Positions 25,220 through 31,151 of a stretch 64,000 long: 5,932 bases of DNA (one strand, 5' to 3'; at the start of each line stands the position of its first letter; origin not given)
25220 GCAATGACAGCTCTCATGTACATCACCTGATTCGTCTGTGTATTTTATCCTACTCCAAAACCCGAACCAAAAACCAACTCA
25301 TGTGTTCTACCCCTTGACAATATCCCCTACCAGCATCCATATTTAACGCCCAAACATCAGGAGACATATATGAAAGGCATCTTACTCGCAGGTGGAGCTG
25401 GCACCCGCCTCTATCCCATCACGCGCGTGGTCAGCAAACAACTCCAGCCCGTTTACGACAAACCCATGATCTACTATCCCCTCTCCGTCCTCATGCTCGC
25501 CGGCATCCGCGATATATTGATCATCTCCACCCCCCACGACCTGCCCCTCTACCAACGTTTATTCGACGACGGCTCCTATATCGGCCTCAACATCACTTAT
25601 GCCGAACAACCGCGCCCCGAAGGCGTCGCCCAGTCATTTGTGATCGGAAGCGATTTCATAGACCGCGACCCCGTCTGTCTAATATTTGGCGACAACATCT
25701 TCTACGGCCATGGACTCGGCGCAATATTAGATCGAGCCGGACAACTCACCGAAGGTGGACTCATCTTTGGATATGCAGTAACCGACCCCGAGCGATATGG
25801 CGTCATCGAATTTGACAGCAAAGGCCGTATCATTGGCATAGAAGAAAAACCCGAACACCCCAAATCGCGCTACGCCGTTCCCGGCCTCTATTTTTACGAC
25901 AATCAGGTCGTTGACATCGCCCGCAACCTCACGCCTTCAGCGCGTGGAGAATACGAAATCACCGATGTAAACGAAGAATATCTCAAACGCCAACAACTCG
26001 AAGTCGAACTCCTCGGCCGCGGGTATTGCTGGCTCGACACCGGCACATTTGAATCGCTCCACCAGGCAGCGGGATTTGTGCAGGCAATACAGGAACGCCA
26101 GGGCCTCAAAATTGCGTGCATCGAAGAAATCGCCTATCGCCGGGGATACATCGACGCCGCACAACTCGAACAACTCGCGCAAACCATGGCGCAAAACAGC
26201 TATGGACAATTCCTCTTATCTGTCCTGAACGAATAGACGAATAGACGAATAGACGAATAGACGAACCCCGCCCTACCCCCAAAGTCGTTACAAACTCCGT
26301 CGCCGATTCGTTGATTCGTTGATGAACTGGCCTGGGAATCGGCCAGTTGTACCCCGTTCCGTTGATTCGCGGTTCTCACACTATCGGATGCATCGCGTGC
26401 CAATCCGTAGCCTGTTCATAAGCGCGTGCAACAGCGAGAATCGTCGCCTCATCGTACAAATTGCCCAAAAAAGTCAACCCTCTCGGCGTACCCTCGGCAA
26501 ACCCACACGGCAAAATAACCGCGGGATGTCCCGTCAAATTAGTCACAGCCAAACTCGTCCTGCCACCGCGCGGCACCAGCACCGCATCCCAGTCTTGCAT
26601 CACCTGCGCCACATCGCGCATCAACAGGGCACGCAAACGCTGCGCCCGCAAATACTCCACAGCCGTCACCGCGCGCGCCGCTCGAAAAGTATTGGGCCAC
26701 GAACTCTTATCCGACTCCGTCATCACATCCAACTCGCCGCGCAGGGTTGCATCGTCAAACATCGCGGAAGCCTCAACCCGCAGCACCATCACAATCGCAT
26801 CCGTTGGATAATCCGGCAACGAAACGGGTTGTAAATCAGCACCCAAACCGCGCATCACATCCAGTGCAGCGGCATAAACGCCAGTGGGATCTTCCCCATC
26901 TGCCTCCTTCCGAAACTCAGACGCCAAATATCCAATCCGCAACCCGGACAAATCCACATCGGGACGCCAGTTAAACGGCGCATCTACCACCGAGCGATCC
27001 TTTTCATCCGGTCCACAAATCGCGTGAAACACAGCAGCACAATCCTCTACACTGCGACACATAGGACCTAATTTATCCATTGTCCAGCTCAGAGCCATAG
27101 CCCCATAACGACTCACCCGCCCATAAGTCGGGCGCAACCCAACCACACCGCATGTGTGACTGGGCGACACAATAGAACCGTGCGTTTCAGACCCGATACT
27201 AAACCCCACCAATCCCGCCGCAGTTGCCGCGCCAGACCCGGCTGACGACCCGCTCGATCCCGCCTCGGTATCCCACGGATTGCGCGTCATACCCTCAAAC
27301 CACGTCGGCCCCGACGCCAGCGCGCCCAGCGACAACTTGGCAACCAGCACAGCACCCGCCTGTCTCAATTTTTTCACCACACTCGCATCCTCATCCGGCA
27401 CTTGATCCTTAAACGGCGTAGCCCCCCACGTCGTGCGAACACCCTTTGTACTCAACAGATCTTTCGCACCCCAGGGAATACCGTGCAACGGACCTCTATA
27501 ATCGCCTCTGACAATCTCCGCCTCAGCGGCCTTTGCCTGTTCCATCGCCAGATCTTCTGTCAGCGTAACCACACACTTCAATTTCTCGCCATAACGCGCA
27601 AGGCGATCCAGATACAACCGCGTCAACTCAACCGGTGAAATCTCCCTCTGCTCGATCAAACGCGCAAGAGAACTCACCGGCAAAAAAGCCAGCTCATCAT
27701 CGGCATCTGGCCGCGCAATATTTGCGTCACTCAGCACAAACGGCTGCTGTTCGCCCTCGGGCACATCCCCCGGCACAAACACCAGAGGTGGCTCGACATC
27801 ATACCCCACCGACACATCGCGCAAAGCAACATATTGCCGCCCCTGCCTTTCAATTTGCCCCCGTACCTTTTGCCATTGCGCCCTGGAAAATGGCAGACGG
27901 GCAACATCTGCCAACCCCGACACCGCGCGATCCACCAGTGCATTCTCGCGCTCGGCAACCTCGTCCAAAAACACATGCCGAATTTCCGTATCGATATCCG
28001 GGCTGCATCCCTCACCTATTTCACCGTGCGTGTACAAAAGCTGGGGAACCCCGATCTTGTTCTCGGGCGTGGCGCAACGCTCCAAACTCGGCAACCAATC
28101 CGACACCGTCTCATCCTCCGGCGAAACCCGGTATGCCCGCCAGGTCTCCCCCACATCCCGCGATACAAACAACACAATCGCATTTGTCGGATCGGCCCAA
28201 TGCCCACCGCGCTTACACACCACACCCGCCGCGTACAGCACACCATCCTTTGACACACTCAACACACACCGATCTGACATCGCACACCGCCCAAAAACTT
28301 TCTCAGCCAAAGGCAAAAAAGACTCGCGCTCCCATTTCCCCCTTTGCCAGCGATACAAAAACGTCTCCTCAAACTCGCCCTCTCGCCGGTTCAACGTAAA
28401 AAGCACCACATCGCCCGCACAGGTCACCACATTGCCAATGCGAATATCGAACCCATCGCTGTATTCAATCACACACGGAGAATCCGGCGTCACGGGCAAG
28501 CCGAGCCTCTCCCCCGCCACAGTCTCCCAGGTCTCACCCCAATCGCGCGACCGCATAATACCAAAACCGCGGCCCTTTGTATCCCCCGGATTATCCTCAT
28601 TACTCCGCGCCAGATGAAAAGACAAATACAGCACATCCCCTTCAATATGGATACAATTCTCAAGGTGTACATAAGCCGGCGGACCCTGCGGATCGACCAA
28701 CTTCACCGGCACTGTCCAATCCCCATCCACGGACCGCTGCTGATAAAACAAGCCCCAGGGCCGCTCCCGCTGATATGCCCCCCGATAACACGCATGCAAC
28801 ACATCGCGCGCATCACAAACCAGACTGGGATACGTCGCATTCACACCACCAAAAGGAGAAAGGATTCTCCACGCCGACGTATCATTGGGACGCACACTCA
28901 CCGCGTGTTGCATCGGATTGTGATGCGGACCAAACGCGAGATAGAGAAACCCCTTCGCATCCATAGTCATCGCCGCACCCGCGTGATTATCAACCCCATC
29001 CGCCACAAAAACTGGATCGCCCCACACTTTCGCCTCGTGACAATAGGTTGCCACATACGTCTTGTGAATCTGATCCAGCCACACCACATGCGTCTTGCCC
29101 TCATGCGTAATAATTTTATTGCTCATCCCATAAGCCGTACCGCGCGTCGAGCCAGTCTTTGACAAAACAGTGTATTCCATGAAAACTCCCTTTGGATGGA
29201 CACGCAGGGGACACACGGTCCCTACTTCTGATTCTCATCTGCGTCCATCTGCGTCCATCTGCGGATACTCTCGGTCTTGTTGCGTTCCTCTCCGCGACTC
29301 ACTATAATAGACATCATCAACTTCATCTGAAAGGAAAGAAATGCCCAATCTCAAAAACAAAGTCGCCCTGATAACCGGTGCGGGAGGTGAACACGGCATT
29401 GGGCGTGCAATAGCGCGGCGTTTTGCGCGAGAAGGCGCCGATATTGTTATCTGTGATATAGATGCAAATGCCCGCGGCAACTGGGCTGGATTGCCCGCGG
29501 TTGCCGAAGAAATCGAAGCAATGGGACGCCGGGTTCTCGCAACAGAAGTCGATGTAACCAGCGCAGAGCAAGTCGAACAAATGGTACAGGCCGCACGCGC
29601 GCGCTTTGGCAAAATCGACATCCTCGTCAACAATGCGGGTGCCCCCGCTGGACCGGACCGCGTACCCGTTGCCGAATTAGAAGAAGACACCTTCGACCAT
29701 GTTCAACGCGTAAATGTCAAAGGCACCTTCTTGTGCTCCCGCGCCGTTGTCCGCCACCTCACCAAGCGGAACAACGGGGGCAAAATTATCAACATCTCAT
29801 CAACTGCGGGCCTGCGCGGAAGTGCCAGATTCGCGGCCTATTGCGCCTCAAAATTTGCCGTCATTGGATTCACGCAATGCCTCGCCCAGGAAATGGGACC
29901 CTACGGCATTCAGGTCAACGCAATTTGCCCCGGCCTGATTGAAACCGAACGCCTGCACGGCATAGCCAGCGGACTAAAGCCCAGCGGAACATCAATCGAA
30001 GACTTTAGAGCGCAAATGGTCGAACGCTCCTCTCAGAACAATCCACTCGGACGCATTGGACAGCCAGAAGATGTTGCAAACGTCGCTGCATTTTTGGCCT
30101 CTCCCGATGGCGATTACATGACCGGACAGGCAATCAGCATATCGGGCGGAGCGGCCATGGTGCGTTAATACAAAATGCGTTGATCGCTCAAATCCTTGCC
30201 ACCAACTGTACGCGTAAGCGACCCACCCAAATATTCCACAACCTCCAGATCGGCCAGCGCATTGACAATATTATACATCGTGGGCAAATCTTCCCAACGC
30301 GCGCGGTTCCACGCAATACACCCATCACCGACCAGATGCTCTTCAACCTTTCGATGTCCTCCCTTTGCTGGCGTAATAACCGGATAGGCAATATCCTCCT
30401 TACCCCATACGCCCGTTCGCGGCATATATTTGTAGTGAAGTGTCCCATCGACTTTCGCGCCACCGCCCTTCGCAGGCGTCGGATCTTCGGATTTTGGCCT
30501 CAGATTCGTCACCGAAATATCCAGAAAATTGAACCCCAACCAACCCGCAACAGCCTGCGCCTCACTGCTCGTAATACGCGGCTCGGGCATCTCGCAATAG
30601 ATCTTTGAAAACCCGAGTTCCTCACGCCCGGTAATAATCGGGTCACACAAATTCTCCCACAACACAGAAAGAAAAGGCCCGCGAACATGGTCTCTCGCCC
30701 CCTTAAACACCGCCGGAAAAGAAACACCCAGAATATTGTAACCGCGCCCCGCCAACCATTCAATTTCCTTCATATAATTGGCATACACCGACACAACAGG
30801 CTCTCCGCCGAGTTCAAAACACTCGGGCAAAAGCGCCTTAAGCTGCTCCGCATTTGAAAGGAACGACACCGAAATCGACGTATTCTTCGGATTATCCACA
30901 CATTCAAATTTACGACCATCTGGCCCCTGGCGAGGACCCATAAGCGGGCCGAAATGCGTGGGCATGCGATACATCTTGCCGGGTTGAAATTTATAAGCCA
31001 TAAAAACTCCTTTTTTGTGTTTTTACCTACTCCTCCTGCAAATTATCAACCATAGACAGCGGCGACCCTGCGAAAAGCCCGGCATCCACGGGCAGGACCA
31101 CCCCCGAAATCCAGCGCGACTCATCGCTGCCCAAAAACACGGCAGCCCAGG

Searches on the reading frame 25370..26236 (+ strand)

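Call 61: search_protein_families(library=pfam, proteins=[window:25370-26236:+], max_evalue=0.0001)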
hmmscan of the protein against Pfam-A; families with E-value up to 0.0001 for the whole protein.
window:25370-26236:+ (288 aa): 2 families
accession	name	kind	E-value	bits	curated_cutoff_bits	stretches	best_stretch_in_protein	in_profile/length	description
PF00483.29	NTP_transferase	-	2.9e-71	240.4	21.2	1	2-237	1-242/245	Nucleotidyl transferase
PF12804.13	NTP_transf_3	-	2.3e-06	28.3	27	1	3-112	1-99/160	MobA-like NTP transferase domain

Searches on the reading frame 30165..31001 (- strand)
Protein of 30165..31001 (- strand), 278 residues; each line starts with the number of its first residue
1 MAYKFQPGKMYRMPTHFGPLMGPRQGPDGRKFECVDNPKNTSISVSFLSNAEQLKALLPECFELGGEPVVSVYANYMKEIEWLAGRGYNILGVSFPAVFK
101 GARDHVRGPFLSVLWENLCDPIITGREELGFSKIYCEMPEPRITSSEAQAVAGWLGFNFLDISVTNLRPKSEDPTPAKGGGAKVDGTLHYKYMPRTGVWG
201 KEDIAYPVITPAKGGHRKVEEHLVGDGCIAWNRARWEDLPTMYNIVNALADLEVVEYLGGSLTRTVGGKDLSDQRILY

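Call 60: search_protein_families(library=pfam, proteins=[window:30165-31001:-], max_evalue=0.0001)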
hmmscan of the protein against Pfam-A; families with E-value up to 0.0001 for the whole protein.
window:30165-31001:- (278 aa): 1 family
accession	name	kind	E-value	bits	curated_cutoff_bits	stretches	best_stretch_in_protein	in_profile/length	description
PF06314.16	ADC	-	1.9e-20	73.8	29.8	1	13-264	2-223/238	Acetoacetate decarboxylase (ADC)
